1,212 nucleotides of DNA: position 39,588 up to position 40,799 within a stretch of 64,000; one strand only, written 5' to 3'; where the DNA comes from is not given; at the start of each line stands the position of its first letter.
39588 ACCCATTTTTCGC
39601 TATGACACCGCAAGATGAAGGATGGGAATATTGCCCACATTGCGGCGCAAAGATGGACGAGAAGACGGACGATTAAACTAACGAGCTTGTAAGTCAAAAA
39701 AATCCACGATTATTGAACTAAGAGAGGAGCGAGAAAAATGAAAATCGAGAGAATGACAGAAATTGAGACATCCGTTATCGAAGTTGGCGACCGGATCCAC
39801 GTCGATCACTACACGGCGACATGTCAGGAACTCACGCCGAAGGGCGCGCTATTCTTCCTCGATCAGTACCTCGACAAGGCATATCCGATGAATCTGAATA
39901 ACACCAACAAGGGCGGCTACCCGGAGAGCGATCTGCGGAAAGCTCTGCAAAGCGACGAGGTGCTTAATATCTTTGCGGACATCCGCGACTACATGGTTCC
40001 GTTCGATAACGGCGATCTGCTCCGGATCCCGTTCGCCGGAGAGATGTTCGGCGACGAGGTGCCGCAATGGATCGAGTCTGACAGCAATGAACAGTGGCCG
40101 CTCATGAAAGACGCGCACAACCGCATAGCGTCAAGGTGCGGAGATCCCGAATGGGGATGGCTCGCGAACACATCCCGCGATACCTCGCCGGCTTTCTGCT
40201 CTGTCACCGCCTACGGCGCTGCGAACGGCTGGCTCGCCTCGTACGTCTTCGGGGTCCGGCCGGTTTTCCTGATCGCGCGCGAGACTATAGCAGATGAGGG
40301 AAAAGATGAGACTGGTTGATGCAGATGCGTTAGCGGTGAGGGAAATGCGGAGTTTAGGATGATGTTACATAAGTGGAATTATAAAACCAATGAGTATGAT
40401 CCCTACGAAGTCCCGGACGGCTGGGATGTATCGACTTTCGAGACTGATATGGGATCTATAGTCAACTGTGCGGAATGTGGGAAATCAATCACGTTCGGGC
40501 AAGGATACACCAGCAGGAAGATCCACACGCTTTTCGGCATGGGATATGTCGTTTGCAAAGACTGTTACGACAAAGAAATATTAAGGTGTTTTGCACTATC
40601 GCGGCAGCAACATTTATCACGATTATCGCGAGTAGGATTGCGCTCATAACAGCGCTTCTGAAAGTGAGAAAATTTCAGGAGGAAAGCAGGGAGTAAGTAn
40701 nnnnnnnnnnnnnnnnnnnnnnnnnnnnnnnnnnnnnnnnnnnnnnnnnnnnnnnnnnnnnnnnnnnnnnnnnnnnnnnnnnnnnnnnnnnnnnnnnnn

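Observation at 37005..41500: A 4.5-kb GC-rich island embedded in AT-rich phage DNA, carrying ParB-like nuclease, DUF6273 and many zinc-ribbon minigenes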

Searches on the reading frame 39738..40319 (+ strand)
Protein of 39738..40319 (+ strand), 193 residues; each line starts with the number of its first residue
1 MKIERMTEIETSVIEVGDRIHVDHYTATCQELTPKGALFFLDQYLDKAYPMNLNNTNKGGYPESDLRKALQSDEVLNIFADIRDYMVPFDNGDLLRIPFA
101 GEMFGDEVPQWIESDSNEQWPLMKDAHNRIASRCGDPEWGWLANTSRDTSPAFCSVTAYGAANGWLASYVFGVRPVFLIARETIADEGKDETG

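Call 5: search_protein_families(library=pfam, proteins=[window:39738-40319:+], max_evalue=0.1)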
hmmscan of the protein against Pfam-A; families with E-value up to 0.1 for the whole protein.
window:39738-40319:+ (193 aa): 1 family
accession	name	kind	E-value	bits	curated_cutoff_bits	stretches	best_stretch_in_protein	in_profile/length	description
PF19789.6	DUF6273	-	0.0029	17.9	23.5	0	122-179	110-170/172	Domain of unknown function (DUF6273)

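Call 9: search_protein_families(library=phrogs, proteins=[window:39738-40319:+], max_evalue=0.01)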
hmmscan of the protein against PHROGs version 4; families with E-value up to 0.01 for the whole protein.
window:39738-40319:+ (193 aa): 1 family
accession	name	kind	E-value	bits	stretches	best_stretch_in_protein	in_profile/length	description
phrog_21980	-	unknown function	4.1e-32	112.7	1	1-180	58-240/241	-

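Call 12: find_encoding_contigs(protein=window:39738-40319:+, flank=10000, max_places=10)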
Protein window:39738-40319:+ (193 aa): 2 contigs read that carry it; 1 place shown.
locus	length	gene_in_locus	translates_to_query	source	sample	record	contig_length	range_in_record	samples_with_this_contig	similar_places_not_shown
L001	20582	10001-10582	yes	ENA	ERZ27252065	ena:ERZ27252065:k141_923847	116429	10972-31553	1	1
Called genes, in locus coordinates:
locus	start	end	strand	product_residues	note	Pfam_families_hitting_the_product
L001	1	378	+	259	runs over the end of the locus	PF11672:DUF3268 (weak)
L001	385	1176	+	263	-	-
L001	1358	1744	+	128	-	-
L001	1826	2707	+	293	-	PF01145:Band_7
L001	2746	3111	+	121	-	-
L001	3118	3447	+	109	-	-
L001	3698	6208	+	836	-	PF03477:ATP-cone, PF13597:NRDD, PF01228:Gly_radical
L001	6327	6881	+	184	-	PF13353:Fer4_12, PF04055:Radical_SAM (weak)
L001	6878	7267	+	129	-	-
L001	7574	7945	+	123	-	PF02195:ParB_N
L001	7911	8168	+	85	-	-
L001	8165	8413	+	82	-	-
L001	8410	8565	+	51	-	-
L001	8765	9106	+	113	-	-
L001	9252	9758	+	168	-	-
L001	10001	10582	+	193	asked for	PF19789:DUF6273 (faint)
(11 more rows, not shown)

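Call 20: find_homologous_proteins(query=window:39738-40319:+)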
Query window:39738-40319:+ (193 aa): 946 proteins with E <= 0.001 among 982 candidates; the best 120 are listed.
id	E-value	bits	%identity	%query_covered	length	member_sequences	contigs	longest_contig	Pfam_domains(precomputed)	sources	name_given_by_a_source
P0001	1.8e-112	392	87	98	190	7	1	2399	PF19789.7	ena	-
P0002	2.8e-108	378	87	96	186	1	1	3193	PF19789.7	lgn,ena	-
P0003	1.4e-104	366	82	98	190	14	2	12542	PF19789.7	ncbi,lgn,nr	ncbi:MAG: hypothetical protein SPL63_08270 [Roseburia faecis]|nr:hypothetical protein [Roseburia fae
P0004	7.0e-104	364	84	94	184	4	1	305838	PF19789.7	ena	-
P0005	5.9e-103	361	81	98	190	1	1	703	PF19789.7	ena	-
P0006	2.6e-102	358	84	94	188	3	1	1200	PF19789.7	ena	-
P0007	2.3e-100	352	80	99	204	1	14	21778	PF19789.7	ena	-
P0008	2.5e-100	352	82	94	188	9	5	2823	PF19789.7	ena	-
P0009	3.6e-99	348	80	95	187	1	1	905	PF19789.7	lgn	-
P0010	6.4e-99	347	84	94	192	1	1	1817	PF19789.7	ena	-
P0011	8.0e-99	347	66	98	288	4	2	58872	-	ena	-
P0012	9.5e-97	340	80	94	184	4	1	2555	PF19789.7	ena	-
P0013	1.2e-94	333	81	93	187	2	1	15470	-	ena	-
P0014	1.6e-94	333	77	98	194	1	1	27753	-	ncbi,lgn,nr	ncbi:MAG: hypothetical protein MR638_10630 [Lachnospiraceae bacterium]|nr:hypothetical protein [Lach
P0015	1.7e-94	333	79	96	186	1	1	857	PF19789.7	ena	-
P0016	2.9e-94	332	77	94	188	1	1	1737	PF19789.7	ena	-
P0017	8.7e-94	331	79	93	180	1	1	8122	PF19789.7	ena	-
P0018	1.7e-93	330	74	98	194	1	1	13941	PF19789.7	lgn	-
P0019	5.6e-93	328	74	98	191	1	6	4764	PF19789.7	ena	-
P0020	2.0e-92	326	74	98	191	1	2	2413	PF19789.7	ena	-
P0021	2.3e-92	326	79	93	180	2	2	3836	PF19789.7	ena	-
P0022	3.8e-92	325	74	98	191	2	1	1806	PF19789.7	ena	-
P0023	4.7e-92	325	75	97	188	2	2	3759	PF19789.7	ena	-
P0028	5.3e-91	322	75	96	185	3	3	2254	PF19789.7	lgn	-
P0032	2.6e-90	319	84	85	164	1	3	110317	-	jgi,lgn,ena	jgi:hypothetical protein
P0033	3.8e-90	319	75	94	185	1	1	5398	PF19789.7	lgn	-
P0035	1.5e-89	317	76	93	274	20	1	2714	PF19789.7,PF12961.14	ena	-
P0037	2.5e-89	316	74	94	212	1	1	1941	PF19789.7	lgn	-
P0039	5.3e-89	315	75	93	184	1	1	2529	PF19789.7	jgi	jgi:hypothetical protein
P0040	8.3e-89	314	70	98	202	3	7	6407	PF19789.7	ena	-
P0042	4.7e-88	312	75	96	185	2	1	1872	PF19789.7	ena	-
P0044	8.2e-88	311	74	98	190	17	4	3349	PF19789.7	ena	-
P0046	1.3e-87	311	76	93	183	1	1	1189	PF19789.7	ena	-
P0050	2.5e-87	310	75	94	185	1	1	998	PF19789.7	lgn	-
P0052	6.1e-87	308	77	93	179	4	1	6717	PF19789.7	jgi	jgi:hypothetical protein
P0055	2.1e-86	307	73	93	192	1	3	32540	PF19789.7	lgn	-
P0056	2.9e-86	306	76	93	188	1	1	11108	PF19789.7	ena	-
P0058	2.1e-85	303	74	93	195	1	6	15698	PF19789.7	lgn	-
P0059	3.3e-85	303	75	93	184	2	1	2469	PF19789.7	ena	-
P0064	2.3e-84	300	75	93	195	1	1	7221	PF19789.7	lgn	-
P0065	2.3e-84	300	73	93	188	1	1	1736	PF19789.7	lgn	-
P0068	2.8e-84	300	73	96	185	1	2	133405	PF19789.7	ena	-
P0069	4.6e-84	299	72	96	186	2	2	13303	PF19789.7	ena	-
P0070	4.9e-84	299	74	93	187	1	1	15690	PF19789.7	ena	-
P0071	5.1e-84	299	69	97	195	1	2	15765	PF19789.7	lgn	-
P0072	5.3e-84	299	73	93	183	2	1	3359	PF19789.7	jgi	jgi:hypothetical protein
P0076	8.5e-84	298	74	93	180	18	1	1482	PF19789.7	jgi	jgi:hypothetical protein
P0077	8.9e-84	298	74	93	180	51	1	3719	PF19789.7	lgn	-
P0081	6.5e-83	295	70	94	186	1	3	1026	PF19789.7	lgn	-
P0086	2.7e-82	293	71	96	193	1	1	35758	PF19789.7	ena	-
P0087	2.8e-82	293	71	93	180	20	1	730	PF19789.7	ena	-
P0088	2.9e-82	293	68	96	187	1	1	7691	PF19789.7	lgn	-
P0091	1.8e-81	290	73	93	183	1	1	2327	PF19789.7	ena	-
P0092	2.7e-81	290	69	98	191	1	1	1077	PF19789.7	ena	-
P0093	3.2e-81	290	69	94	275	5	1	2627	PF19789.7,PF12961.14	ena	-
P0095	3.6e-81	289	71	93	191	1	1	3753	PF19789.7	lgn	-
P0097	4.6e-81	289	68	98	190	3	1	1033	PF19789.7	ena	-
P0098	5.1e-81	289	71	93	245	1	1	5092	PF19789.7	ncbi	-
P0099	1.4e-80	288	72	93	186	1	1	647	PF19789.7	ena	-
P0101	2.0e-80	287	68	93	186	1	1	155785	PF19789.7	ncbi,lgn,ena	-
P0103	2.9e-80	287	71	93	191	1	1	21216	PF19789.7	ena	-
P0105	5.4e-80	286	72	93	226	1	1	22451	PF19789.7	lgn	-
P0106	5.5e-80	286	71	93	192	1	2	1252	PF19789.7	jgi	jgi:hypothetical protein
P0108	6.7e-80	285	71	94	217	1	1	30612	PF19789.7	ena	-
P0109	9.4e-80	285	68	95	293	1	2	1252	PF19789.7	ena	-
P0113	2.5e-79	283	68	94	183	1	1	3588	PF19789.7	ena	-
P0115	3.7e-79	283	69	93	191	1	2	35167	PF19789.7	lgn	-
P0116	4.6e-79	283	71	93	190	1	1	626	PF19789.7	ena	-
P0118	1.1e-78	281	70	93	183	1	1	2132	PF19789.7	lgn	-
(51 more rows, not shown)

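Call 21: find_encoding_contigs(protein=P0032, flank=10000, max_places=4)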
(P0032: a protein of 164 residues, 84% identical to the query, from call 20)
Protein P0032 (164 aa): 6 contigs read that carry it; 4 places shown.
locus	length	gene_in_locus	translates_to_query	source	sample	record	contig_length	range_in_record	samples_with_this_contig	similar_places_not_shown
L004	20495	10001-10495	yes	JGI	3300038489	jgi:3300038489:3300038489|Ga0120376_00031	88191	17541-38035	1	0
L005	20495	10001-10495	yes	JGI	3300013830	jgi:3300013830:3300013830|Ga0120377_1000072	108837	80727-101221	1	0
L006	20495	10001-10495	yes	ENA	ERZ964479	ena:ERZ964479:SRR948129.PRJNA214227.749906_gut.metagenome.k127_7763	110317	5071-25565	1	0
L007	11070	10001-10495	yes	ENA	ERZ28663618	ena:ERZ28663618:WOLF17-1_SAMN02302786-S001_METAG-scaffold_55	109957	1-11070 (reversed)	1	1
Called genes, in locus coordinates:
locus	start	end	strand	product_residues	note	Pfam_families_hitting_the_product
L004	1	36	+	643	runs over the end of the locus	PF13597:NRDD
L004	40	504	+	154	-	PF13353:Fer4_12 (weak)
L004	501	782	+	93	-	-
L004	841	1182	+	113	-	-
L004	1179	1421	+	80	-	PF24233:DUF7446 (weak)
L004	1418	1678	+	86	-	PF24233:DUF7446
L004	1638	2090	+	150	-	PF00692:dUTPase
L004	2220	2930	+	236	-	-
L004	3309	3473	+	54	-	-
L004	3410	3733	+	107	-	-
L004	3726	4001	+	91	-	-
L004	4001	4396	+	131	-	-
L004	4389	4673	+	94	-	-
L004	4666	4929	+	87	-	-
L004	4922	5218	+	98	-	-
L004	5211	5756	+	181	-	PF25311:WDGH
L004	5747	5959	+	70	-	-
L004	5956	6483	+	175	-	PF04011:LemA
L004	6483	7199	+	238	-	-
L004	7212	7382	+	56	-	-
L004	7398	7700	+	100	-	-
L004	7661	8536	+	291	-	-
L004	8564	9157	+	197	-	PF19789:DUF6273 (weak)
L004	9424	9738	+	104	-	-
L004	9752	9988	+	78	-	-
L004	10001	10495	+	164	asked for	-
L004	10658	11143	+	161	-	-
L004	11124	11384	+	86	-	-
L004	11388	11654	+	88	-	-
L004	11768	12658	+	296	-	PF24703:DUF7666, PF01469:Pentapeptide_2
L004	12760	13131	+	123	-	-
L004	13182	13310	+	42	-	-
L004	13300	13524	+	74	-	-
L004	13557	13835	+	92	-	-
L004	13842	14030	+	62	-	-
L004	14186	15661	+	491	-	PF00589:Phage_integrase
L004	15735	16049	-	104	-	-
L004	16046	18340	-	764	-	PF01510:Amidase_2, PF01832:Glucosaminidase, PF05036:SPOR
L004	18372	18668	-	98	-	-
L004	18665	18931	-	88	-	PF04531:Phage_holin_1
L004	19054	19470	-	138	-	-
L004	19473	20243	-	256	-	PF02839:CBM_5_12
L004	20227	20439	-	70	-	-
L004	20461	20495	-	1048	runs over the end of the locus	PF19079:CFSR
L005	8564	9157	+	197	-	PF19789:DUF6273 (weak)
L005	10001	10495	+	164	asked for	-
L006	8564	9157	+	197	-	PF19789:DUF6273 (weak)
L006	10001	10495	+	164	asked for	-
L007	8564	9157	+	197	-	PF19789:DUF6273 (weak)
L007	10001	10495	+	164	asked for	-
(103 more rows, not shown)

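Call 22: find_encoding_contigs(protein=P0004, flank=10000, max_places=3)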
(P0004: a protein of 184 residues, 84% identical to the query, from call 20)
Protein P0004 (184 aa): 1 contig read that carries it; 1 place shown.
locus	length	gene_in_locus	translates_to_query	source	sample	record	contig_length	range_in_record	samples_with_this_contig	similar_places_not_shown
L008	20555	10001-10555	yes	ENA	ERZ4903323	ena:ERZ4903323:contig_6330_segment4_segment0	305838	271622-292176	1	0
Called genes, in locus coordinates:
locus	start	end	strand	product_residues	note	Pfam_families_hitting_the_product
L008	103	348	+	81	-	-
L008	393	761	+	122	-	-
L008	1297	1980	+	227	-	-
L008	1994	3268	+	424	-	PF04997:RNA_pol_Rpb1_1 (faint)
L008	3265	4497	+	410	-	-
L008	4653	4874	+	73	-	PF14192:DUF4314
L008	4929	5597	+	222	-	-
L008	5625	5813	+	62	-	-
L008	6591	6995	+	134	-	-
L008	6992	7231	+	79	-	-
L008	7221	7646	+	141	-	-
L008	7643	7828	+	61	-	PF14354:Lar_restr_allev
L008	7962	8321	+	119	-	-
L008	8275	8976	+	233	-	-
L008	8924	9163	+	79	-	-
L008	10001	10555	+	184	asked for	PF19789:DUF6273 (faint)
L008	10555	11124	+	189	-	PF19789:DUF6273 (faint)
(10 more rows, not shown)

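Call 34: find_encoding_contigs(protein=P0003, flank=10000, max_places=3)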
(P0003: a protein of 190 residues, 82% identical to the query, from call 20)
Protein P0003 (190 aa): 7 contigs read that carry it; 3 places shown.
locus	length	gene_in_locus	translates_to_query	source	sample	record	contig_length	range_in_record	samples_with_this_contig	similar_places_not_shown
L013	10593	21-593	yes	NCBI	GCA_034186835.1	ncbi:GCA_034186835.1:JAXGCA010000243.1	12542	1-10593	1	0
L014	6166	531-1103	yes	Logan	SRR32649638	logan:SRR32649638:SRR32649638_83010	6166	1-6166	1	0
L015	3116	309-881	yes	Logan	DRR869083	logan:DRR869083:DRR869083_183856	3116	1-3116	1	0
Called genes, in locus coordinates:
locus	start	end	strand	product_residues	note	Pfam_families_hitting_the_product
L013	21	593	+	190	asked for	PF19789:DUF6273 (faint)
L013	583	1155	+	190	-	-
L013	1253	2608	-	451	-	PF18885:DUF5648 (weak)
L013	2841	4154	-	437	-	-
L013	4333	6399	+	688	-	PF00580:UvrD-helicase, PF01443:Viral_helicase1 (faint), PF13245:AAA_19, PF13604:AAA_30 (faint), PF13361:UvrD_C, PF13538:UvrD_C_2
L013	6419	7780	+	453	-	-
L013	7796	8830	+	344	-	-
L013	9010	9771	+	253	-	-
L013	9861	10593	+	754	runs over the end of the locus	PF00069:Pkinase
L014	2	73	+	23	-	?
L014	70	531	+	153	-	PF04448:DUF551 (weak)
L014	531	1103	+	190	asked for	PF19789:DUF6273 (faint)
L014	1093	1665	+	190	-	-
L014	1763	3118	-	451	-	PF18885:DUF5648 (weak)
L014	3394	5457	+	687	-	PF00580:UvrD-helicase, PF01443:Viral_helicase1 (faint), PF13245:AAA_19, PF13604:AAA_30 (faint), PF13361:UvrD_C, PF13538:UvrD_C_2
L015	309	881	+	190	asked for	PF19789:DUF6273 (faint)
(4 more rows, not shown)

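Call 35: find_encoding_contigs(protein=P0007, flank=10000, max_places=4)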
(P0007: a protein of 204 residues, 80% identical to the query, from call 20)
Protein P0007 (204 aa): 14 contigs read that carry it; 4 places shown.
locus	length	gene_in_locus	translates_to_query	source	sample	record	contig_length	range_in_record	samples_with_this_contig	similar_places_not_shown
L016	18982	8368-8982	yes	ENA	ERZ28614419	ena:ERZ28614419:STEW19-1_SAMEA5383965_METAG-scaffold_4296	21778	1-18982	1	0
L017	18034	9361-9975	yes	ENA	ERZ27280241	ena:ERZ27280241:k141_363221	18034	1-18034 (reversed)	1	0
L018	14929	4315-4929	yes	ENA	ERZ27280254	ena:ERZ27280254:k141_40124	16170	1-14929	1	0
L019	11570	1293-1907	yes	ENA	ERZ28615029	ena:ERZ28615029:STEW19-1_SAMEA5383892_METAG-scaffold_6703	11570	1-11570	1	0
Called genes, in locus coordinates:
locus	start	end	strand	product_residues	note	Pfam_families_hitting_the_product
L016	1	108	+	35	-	?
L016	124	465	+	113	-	-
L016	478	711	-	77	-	PF12844:HTH_19 (weak), PF13443:HTH_26, PF13560:HTH_31, PF01381:HTH_3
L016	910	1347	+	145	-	PF24753:DUF7698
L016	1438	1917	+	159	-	-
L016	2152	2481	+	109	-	-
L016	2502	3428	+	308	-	PF01507:PAPS_reduct (weak)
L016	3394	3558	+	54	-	-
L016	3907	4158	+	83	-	-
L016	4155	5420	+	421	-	PF00176:SNF2-rel_dom, PF00271:Helicase_C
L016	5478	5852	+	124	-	-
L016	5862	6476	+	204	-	-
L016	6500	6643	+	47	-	-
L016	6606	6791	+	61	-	-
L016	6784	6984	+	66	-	-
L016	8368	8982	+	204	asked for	PF19789:DUF6273 (faint)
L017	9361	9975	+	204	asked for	PF19789:DUF6273 (faint)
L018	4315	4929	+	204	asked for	PF19789:DUF6273 (faint)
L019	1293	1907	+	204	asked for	PF19789:DUF6273 (faint)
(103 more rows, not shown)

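Call 53: search_protein_families(library=padloc, proteins=[window:39738-40319:+], max_evalue=0.01)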
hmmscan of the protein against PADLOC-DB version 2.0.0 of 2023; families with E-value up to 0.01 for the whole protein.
window:39738-40319:+ (193 aa): 0 families

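Call 72: predict_structure(alignment_id=A1)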
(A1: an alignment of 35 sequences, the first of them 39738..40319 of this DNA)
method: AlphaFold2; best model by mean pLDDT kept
length: 193 residues; sequences in the alignment: 35
mean_pLDDT: 56.1   pTM: 0.58
mean pLDDT of the five models: 56.1, 53.5, 45.1, 35.3, 34.8
residues with pLDDT >= 90: 1; 70-90: 65; 50-70: 31; < 50: 96
segments of 3 or more residues with pLDDT < 50: 2-9, 57-60, 99-172, 184-193
pLDDT, mean of each block of 10 residues (from residue 1): 45 74 80 83 66 52 67 88 87 71 40 38 36 31 30 31 33 71 48 35
secondary structure, 60 per line:
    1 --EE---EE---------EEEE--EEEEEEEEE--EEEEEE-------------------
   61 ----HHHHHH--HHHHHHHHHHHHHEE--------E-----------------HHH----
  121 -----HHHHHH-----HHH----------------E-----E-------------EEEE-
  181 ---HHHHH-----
elements in order: E19-22 E25-33 E36-41 H65-70 H73-85 H126-131 E176-179 H184-188

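Call 73: search_solved_structures(query=A1, max_evalue=10, show_alignments=2)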
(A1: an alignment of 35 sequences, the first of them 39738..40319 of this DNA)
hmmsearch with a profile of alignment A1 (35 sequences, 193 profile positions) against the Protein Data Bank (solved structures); distinct sequences matched with E-value up to 10: 1.
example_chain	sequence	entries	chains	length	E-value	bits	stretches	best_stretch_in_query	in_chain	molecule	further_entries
6z1p_Ax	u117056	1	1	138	0.33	13.4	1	40-89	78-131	Ribosomal protein L23, putative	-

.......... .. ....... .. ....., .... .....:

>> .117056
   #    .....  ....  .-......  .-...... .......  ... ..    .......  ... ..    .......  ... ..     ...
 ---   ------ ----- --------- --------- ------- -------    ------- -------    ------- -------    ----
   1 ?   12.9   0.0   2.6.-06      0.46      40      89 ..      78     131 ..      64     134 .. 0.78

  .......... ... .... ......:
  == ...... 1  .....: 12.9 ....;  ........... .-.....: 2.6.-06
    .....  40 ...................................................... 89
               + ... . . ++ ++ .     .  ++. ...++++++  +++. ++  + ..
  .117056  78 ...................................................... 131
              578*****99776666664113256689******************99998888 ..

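Call 76: fold_search(model_id=the predicted structure, library=pdb)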
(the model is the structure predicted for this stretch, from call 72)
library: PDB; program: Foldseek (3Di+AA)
matches with E <= 10: 10; with E <= 0.001: 0
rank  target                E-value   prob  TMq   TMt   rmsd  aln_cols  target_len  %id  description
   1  9qa6                  3.3e+00  0.11  0.30  0.08   6.7       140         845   13  Cryo-EM structure of Thomasclavelia ramosa IgA peptidase (IgAse) active site mutant (S32-N876) (released 2025-06-25)
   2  6bm9_A                4.8e+00  0.01  0.14  0.12  12.3        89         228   13  Directed evolutionary changes in MBL super family - VIM-2 Round 10 (released 2018-11-21)
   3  6hjc                  7.9e+00  0.01  0.14  0.16  12.7        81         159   16  Crystal structure of Loei River virus GP1 glycoprotein at pH 8.0 (released 2018-10-10)
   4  9evs_1g               7.9e+00  0.01  0.10  0.16  10.8        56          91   14  Structure of the flowering plant mitoribosome with P-site tRNA (released 2025-09-03)
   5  2e6z_MODEL_1_A        8.4e+00  0.04  0.13  0.36   5.1        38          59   10  Solution structure of the second KOW motif of human transcription elongation factor SPT5 (released 2007-07-10)
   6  2lcc_MODEL_1_A        8.4e+00  0.01  0.10  0.20   7.1        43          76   14  Solution structure of RBBP1 chromobarrel domain (released 2012-02-08)
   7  1x3m                  8.4e+00  0.00  0.11  0.06  14.8       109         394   15  Crystal structure of ADP bound Propionate kinase (TdcD) from Salmonella typhimurium (released 2005-09-27)
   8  6bm9_C                9.0e+00  0.01  0.14  0.12  12.0        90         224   14  Directed evolutionary changes in MBL super family - VIM-2 Round 10 (released 2018-11-21)
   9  8zbl                  9.0e+00  0.01  0.09  0.04  15.2        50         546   12  Glycosidated glycyrrhetinic acid derivative as a soluble epoxide hydrolase inhibitor (released 2024-12-11)
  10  6bm9_B                9.6e+00  0.01  0.14  0.12  12.4        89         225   13  Directed evolutionary changes in MBL super family - VIM-2 Round 10 (released 2018-11-21)

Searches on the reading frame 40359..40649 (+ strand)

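Call 5: search_protein_families(library=pfam, proteins=[window:40359-40649:+], max_evalue=0.1)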
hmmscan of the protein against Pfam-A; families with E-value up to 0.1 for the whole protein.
window:40359-40649:+ (96 aa): 5 families
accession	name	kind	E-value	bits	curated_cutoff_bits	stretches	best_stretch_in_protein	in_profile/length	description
PF25813.1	zf_VAL1_N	-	0.012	16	27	1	36-73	11-47/50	VAL1-like, N-terminal zinc finger domain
PF14471.11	DUF4428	-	0.02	15.2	27.8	0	64-72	21-29/51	Domain of unknown function (DUF4428)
PF17981.7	ADD_ATRX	-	0.025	14.8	25.7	1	29-71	6-45/56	Cysteine Rich ADD domain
PF13790.11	SR1P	-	0.044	14.4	26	0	31-72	1-36/37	SR1 protein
PF01363.27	FYVE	-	0.05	14.2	27.8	1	33-77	7-46/67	FYVE zinc finger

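Call 9: search_protein_families(library=phrogs, proteins=[window:40359-40649:+], max_evalue=0.01)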
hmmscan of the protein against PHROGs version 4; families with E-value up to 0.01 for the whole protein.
window:40359-40649:+ (96 aa): 1 family
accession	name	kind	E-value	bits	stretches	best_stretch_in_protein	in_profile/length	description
phrog_5602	-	unknown function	0.0073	17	0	32-72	16-51/60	-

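Call 53: search_protein_families(library=padloc, proteins=[window:40359-40649:+], max_evalue=0.01)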
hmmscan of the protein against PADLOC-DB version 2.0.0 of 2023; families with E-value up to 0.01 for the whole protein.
window:40359-40649:+ (96 aa): 0 families
